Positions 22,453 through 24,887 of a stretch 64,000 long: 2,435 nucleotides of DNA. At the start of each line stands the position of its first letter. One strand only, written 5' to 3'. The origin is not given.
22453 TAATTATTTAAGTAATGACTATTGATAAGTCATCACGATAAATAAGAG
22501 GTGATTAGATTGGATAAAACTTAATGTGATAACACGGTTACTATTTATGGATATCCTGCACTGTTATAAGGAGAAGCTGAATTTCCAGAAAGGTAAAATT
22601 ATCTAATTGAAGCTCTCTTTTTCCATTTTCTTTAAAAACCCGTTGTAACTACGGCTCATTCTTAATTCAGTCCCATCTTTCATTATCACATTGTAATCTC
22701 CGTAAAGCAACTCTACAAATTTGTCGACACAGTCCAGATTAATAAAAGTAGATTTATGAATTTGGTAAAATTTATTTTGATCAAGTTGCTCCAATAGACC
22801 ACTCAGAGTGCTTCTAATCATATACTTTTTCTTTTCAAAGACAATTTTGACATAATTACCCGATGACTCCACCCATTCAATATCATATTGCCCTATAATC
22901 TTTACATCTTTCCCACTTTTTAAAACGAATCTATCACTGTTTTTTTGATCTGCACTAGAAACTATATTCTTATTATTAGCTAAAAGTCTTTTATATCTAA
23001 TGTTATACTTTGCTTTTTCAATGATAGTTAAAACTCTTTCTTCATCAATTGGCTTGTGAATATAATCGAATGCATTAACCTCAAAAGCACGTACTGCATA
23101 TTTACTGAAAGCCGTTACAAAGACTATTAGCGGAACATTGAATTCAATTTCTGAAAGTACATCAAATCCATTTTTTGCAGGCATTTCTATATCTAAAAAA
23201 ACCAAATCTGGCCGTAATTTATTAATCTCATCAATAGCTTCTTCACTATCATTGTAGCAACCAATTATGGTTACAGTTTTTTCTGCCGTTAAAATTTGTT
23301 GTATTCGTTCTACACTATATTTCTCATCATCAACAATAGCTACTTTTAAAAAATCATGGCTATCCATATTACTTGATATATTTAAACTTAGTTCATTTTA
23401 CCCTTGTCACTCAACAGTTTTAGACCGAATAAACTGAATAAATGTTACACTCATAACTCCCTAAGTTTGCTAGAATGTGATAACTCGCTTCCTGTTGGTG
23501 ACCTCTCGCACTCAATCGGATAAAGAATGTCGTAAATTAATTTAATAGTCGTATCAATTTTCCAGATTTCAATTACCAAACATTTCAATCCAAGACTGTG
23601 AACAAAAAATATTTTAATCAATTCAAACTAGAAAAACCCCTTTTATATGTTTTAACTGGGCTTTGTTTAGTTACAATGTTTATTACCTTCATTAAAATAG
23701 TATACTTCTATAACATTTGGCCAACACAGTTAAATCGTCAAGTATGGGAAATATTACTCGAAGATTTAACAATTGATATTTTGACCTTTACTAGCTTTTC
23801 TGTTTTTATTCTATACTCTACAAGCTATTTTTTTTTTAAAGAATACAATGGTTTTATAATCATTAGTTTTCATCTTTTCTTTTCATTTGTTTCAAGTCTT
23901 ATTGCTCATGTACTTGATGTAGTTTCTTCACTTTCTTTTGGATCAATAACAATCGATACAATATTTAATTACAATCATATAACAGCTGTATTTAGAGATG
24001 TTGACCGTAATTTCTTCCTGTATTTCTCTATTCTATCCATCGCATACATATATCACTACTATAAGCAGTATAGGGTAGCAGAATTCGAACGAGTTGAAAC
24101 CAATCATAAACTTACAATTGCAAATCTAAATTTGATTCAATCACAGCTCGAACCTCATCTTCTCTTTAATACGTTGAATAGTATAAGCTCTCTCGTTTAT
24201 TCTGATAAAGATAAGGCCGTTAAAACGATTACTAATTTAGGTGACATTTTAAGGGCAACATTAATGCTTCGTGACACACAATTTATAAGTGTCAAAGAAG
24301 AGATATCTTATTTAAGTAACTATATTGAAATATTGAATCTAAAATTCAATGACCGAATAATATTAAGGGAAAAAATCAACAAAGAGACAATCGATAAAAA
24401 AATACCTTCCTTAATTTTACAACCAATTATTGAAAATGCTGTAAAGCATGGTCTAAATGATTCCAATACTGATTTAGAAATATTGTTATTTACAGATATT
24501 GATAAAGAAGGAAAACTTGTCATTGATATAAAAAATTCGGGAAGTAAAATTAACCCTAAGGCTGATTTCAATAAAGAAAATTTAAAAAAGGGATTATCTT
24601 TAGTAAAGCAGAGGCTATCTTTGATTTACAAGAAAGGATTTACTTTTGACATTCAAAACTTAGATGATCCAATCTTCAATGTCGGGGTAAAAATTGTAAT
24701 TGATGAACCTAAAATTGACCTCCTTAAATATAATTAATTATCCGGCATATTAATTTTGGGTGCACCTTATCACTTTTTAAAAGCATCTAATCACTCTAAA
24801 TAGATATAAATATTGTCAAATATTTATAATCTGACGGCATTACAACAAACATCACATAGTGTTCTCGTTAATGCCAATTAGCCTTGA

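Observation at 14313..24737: SusC/SusD pair followed by four exported non-CAZyme proteins and a LytTR two-component system: candidate undescribed outer-membrane uptake/processing module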

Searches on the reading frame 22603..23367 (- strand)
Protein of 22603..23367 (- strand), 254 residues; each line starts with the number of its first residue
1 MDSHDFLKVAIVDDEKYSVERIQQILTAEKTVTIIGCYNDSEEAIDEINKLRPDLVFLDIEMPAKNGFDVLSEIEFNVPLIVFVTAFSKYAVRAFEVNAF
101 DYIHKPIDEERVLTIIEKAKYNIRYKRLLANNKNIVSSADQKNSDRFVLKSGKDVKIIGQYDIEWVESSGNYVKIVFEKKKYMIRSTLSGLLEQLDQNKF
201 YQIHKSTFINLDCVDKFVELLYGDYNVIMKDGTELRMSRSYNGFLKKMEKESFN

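Call 4: search_protein_families(library=pfam, proteins=[window:22603-23367:-], max_evalue=0.01)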
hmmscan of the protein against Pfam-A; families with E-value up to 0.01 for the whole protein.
window:22603-23367:- (254 aa): 2 families
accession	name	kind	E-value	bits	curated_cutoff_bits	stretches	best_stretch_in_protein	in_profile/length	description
PF00072.30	Response_reg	-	1.8e-22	80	30.2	1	9-116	1-110/111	Response regulator receiver domain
PF04397.21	LytTR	-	3.6e-19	69.2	22.6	1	158-247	6-95/98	LytTr DNA-binding domain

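Call 5: search_protein_families(library=ncbifam, proteins=[window:22603-23367:-], max_evalue=0.01)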
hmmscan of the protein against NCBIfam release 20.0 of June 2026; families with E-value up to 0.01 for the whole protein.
window:22603-23367:- (254 aa): 84 families (the best 25 are shown)
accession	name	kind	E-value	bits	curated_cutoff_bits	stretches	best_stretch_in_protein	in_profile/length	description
NF008677.0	PRK11697.1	equivalog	2.1e-42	145.1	246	1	7-247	2-233/238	two-component system response regulator BtsR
NF010684.1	PRK14084.1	equivalog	2.4e-30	106.1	375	1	8-246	2-249/254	response regulator transcription factor LytR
NF001965.0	PRK00742.1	subfamily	2.4e-19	69.7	293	1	7-137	4-137/357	chemotaxis-specific protein-glutamate methyltransferase CheB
NF009206.0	PRK12555.1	subfamily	8.3e-16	57.9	342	1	8-110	2-109/340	chemotaxis-specific protein-glutamate methyltransferase CheB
TIGR02875.1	spore_0_A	equivalog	2.2e-15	56.6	200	1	7-142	3-143/262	sporulation transcription factor Spo0A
NF040534.1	resp_reg_YycF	equivalog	4.8e-14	52.2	340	1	8-134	2-126/231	response regulator YycF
NF008469.0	PRK11361.1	equivalog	6.9e-14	51.4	714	1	8-120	6-120/461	acetoacetate metabolism transcriptional regulator AtoC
TIGR01818.1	ntrC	equivalog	7.2e-14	51.4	558.6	1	10-133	2-127/463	nitrogen regulation protein NR(I)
NF040689.1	MtrAB_MtrA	equivalog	1.1e-13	51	300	1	10-139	2-127/219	MtrAB system response regulator MtrA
NF051870.1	NAssimRespRegNtrX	equivalog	2.4e-13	49.8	600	1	8-136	3-135/452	nitrogen assimilation response regulator NtrX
NF011896.0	PRK15369.1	equivalog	2.9e-13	49.9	242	1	7-149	4-150/211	two component system response regulator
NF007935.0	PRK10651.1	equivalog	2.2e-12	46.6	250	1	4-119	4-123/216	two-component system response regulator NarL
NF041367.1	CheY_Halo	equivalog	9e-12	45.4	200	1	9-118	1-112/114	chemotaxis protein CheY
NF008176.1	PRK10923.1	equivalog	1.6e-11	43.5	620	1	9-130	6-129/469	nitrogen regulation protein NR(I)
NF007419.0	PRK09958.1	equivalog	1.7e-11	44.1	251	1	10-147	4-144/204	acid-sensing system DNA-binding response regulator EvgA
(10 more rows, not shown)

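Call 92: search_protein_families(library=padloc, proteins=[window:22603-23367:-], max_evalue=0.001)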
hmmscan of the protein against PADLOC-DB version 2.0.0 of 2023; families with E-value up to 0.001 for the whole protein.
window:22603-23367:- (254 aa): 2 families
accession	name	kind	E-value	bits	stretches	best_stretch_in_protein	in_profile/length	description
PDLC04725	PDC-M60B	-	3.4e-05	21.7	1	7-64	4-61/158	-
PDLC00405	SduA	-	0.00017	19.2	1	3-68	3-66/323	DUF4263 domain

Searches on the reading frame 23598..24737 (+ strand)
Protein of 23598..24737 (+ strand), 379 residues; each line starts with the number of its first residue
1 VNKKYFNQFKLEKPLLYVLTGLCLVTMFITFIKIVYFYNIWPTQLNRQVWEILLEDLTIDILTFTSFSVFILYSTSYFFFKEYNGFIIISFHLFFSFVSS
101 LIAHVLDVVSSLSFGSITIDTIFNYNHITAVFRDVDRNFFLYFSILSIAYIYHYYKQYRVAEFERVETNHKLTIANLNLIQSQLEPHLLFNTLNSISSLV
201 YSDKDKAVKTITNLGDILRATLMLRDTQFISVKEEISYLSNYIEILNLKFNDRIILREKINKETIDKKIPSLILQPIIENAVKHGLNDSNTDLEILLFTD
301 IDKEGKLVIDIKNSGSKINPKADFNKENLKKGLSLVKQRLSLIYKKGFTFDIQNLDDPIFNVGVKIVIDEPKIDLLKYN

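Call 4: search_protein_families(library=pfam, proteins=[window:23598-24737:+], max_evalue=0.01)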
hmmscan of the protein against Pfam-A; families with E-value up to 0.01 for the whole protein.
window:23598-24737:+ (379 aa): 2 families
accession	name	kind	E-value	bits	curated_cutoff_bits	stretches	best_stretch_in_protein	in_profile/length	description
PF06580.19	His_kinase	-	7e-22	77.9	25.2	1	175-254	1-81/81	Histidine kinase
PF02518.31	HATPase_c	-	0.0056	17.5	26.4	1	271-321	7-52/111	Histidine kinase-, DNA gyrase B-, and HSP90-like ATPase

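Call 5: search_protein_families(library=ncbifam, proteins=[window:23598-24737:+], max_evalue=0.01)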
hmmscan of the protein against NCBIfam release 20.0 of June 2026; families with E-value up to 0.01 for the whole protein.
window:23598-24737:+ (379 aa): 0 families

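Call 92: search_protein_families(library=padloc, proteins=[window:23598-24737:+], max_evalue=0.001)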
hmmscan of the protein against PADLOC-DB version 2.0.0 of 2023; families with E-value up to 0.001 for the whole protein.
window:23598-24737:+ (379 aa): 0 families
